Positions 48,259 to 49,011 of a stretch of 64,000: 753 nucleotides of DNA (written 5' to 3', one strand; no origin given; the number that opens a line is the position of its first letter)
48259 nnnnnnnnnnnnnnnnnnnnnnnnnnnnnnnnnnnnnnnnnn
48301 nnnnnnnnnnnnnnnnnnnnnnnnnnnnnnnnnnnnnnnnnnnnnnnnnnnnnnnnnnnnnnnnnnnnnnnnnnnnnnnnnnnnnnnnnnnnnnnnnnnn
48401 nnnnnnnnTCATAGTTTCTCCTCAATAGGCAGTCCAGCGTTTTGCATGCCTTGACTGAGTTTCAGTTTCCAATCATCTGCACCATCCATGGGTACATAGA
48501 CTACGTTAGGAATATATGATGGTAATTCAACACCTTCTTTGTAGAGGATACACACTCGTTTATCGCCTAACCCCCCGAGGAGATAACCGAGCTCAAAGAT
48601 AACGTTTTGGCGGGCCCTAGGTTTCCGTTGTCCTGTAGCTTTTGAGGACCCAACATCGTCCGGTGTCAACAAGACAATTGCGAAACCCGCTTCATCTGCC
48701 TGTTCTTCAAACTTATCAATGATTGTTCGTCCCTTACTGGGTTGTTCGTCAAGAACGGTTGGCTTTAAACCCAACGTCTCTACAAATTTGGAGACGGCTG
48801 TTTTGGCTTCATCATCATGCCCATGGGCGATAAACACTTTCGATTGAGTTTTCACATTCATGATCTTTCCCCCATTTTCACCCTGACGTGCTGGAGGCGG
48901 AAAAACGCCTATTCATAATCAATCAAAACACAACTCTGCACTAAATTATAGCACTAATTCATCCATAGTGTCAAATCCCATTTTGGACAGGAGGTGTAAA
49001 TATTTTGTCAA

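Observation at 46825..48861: Minus-strand operon remnant: two tandem TIR-like (COG4271/Cap12-PycTIR-type) genes followed by a truncated Mod-like methyltransferase. Candidate decayed or novel defence module.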

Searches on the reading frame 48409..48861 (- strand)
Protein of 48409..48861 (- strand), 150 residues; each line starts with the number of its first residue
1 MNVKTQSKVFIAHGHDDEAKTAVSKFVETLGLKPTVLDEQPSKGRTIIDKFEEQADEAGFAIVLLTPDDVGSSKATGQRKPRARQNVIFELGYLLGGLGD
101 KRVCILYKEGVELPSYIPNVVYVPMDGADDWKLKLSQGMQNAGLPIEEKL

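Call 5: search_protein_families(library=pfam, max_evalue=0.01, proteins=[window:48412-48861:-])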
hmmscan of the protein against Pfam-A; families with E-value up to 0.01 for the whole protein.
seq(150 aa): 2 families
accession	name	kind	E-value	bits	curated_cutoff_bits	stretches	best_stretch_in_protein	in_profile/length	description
PF10137.14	CAP12-PCTIR_TIR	-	9.6e-37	126.1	24.7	1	8-126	1-118/119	CAP12/Pycsar effector protein, TIR domain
PF13676.11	TIR_2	-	0.00015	22.7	28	1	9-126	1-109/122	TIR domain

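Call 6: search_protein_families(library=padloc, max_evalue=0.01, proteins=[window:48412-48861:-])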
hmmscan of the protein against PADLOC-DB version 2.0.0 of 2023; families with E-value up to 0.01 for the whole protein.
seq(150 aa): 9 families
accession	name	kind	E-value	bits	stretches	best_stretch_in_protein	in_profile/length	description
PDLC05005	PDC-S35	-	2.9e-62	208.8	1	3-147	115-258/264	-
PDLC05007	PDC-S35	-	3.6e-61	205.2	1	4-147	131-273/278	-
PDLC05004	PDC-S35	-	6.7e-54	181.3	1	4-147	117-260/265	-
PDLC05006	PDC-S35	-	1.6e-46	156.6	1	4-147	80-227/231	-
PDLC05003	PDC-S35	-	9.7e-43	144.5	1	4-148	87-237/245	-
PDLC00731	Effector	-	7.5e-15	52.7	1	44-129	194-279/306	TIR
PDLC00729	Effector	-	1.8e-11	42.1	1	45-121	44-118/310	TIR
PDLC00732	Effector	-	2.6e-11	41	1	44-110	190-254/301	TIR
PDLC02371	PycTIR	-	1.6e-09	35.5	1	44-126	190-261/288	-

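Call 23: find_encoding_contigs(protein=window:48409-48861:-, flank=10000, max_places=4)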
Protein window:48409-48861:- (150 aa): 2 contigs read that carry it; 1 place shown.
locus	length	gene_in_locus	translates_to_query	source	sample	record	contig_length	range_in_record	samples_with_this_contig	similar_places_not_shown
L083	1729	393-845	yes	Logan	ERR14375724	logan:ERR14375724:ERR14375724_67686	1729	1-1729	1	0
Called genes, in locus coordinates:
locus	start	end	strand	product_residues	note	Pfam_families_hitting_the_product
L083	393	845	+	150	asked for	PF10137:CAP12-PCTIR_TIR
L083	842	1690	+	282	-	PF10137:CAP12-PCTIR_TIR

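Call 78: list_cluster_members(proteins=[P0024, window:48409-48861:-])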
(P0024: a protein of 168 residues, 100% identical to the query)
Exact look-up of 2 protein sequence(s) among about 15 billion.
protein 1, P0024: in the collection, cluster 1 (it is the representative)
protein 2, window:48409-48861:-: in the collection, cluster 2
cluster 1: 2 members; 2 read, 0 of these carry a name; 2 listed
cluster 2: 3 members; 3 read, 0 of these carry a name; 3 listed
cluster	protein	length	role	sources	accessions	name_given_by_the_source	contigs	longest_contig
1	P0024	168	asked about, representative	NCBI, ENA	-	-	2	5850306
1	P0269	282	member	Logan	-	-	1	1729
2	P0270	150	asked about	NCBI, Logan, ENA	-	-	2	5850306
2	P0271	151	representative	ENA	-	-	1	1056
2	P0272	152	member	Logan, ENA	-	-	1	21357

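Call 81: find_encoding_contigs(protein=P0272, flank=10000, max_places=3)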
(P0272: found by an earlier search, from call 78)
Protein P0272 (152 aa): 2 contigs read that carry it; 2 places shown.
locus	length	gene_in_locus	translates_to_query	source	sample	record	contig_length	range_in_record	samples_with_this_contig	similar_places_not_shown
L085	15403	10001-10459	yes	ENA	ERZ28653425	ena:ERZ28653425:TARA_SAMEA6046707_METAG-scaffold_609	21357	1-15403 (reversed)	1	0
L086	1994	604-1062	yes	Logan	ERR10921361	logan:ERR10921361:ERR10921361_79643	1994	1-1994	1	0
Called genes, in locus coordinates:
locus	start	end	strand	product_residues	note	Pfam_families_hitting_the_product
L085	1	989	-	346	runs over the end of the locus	PF01008:IF-2B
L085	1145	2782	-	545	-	PF02776:TPP_enzyme_N, PF00205:TPP_enzyme_M, PF02775:TPP_enzyme_C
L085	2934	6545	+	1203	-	PF00082:Peptidase_S8, PF01839:FG-GAP (faint), PF13517:FG-GAP_3, PF18962:Por_Secre_tail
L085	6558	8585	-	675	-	PF03130:HEAT_PBS (faint), PF13646:HEAT_2, PF13174:TPR_6 (faint), PF13371:TPR_9 (faint), PF13424:TPR_12 (faint), PF13428:TPR_14 (faint), PF00515:TPR_1 (weak), PF07719:TPR_2 (weak), +8 more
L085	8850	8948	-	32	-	-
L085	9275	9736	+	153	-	PF10137:CAP12-PCTIR_TIR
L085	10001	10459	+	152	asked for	PF10137:CAP12-PCTIR_TIR, PF13676:TIR_2 (faint)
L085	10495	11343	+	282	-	PF10137:CAP12-PCTIR_TIR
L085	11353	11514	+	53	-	-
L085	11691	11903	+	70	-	-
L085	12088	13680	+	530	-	PF00496:SBP_bac_5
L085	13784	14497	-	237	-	-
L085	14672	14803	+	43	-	-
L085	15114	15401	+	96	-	?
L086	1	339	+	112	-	?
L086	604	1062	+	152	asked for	PF10137:CAP12-PCTIR_TIR, PF13676:TIR_2 (faint)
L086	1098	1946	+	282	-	PF10137:CAP12-PCTIR_TIR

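Call 83: search_protein_families(library=ncbifam, max_evalue=0.001, proteins=[window:48409-48861:-, P0269])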
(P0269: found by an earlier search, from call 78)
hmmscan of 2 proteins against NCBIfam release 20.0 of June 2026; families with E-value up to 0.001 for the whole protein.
window:48409-48861:- (150 aa): 2 families
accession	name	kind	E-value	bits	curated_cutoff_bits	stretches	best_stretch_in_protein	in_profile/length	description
NF050172.1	CDNTAsCap12CFB2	equivalog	7.1e-08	32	450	1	54-118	51-113/312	CBASS system CD-NTase-associated NAD(+) hydrolase Cap12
NF050171.1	CDNTAsCap12CFB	equivalog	1.8e-06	27.4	450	1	60-123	59-120/305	CBASS system CD-NTase-associated NAD(+) hydrolase Cap12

P0269 (282 aa): 2 families
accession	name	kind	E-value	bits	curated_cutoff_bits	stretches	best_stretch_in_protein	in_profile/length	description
NF050171.1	CDNTAsCap12CFB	equivalog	2.5e-10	40.1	450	1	189-260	59-126/305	CBASS system CD-NTase-associated NAD(+) hydrolase Cap12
NF050172.1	CDNTAsCap12CFB2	equivalog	3.4e-08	33.1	450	1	176-253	44-117/312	CBASS system CD-NTase-associated NAD(+) hydrolase Cap12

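Call 92: search_protein_families(library=phrogs, max_evalue=0.01, proteins=[P0269, window:48409-48861:-])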
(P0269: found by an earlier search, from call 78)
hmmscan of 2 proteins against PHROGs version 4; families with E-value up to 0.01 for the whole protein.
P0269 (282 aa): 1 family
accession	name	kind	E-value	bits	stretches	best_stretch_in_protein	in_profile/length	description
phrog_16442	-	unknown function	7.6e-59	200.2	1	4-276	12-286/287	-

window:48409-48861:- (150 aa): 1 family
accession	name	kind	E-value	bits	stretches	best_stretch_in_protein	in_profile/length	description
phrog_16442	-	unknown function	9.5e-50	170.4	1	5-145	144-285/287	-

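Call 93: search_dna_similar(query=P0269, collection=phages, mode=protein, max_rows=15)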
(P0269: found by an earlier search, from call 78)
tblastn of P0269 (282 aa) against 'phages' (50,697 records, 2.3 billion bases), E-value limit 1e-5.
Records with a match: 5; places in all: 5; records where one place covers at least 80% of the query: 0.
Best place of each record, by identity: <60% 5.
By first word of the organism name: Escherichia 3; Salmonella 1; Bacteriophage 1.
By host as written in the record: Escherichia coli 3; Salmonella enterica subsp. enterica serovar Kentucky 1; - 1.
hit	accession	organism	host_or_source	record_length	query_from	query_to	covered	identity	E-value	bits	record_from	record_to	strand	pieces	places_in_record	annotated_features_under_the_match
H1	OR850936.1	Salmonella phage S.Kent 1-2-1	Salmonella enterica subsp. enterica ...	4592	134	281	52%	55.7%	1e-43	163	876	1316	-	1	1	record has no annotation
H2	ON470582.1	Escherichia phage vB_EcoM-689R2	Escherichia coli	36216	137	281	51%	41.4%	1e-23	106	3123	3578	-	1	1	TIR-like domain-containing protein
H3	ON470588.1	Escherichia phage vB_EcoM-611R5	Escherichia coli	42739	137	281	51%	41.4%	1e-23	106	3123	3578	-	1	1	TIR-like domain-containing protein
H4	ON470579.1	Escherichia phage vB_EcoM-606R2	Escherichia coli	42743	137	281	51%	41.4%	1e-23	106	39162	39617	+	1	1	TIR-like domain-containing protein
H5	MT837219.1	Bacteriophage sp.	human fecal samples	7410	9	196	67%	28.3%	8e-12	71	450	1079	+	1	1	record has no annotation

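Call 94: search_dna_similar(query=P0269, collection=plasmids, mode=protein, max_rows=25)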
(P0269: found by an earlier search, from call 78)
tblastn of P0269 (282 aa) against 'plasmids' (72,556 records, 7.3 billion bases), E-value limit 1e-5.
Records with a match: 1174; places in all: 1192; records where one place covers at least 80% of the query: 3.
Best place of each record, by identity: <60% 1174.
By first word of the organism name: Klebsiella 617; Escherichia 368; Salmonella 64; Enterobacter 23; Pseudomonas 11; Burkholderia 9; Rhizobium 7; Bacillus 7; Agrobacterium 7; Shigella 5; and 34 more.
By predicted mobility (MOB-suite, as given by PLSDB): conjugative 585; non-mobilizable 516; mobilizable 73.
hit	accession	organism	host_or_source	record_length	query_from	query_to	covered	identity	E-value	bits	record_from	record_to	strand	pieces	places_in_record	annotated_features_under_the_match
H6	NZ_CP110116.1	Arthrobacter sp. YA7-1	Solanum lycopersicum,Tomato (Solanum ...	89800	7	281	98%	34.7%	1e-33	136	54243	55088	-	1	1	nucleotide-binding protein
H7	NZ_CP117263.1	Rhizobium tumorigenes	Rubus sp.,pure bacterial culture,Aerial ...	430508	66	282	77%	43.2%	1e-42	162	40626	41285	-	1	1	nucleotide-binding protein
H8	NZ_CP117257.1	Rhizobium tumorigenes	Rubus sp.,pure bacterial culture,Aerial ...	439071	66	282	77%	43.2%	1e-42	162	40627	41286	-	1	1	nucleotide-binding protein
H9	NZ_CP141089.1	Escherichia coli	Homo sapiens,Infected Human Urine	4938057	4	276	97%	33.9%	2e-35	141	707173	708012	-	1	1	none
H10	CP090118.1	Rhizobium leguminosarum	Trifolium ambiguum,Cell culture,Plant ...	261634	56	281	80%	40.3%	1e-40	156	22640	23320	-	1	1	nucleotide-binding protein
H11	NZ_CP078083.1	Bacillus tropicus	Cell culture,soil sample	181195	116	282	59%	53.6%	8e-43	163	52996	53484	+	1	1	nucleotide-binding protein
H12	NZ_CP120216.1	Agrobacterium leguminum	-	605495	93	282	67%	45.4%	1e-41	159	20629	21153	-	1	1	nucleotide-binding protein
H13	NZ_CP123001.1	Neorhizobium petrolearium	single cell,petroleum contaminated soil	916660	93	282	67%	45.4%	1e-41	159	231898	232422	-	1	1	nucleotide-binding protein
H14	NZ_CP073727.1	Burkholderia pseudomallei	soil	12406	103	282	64%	47.4%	1e-41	159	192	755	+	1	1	none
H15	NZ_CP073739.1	Burkholderia pseudomallei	soil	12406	103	282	64%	47.4%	1e-41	159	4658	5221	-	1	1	nucleotide-binding protein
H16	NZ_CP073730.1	Burkholderia pseudomallei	water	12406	103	282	64%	47.4%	1e-41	159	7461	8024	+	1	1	nucleotide-binding protein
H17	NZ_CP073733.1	Burkholderia pseudomallei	soil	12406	103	282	64%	47.4%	1e-41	159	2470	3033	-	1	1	nucleotide-binding protein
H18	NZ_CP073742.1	Burkholderia pseudomallei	soil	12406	103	282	64%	47.4%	1e-41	159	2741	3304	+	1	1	nucleotide-binding protein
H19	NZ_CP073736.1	Burkholderia pseudomallei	soil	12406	103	282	64%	47.4%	1e-41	159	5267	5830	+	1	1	nucleotide-binding protein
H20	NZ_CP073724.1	Burkholderia pseudomallei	soil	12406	103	282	64%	47.4%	1e-41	159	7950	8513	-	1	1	nucleotide-binding protein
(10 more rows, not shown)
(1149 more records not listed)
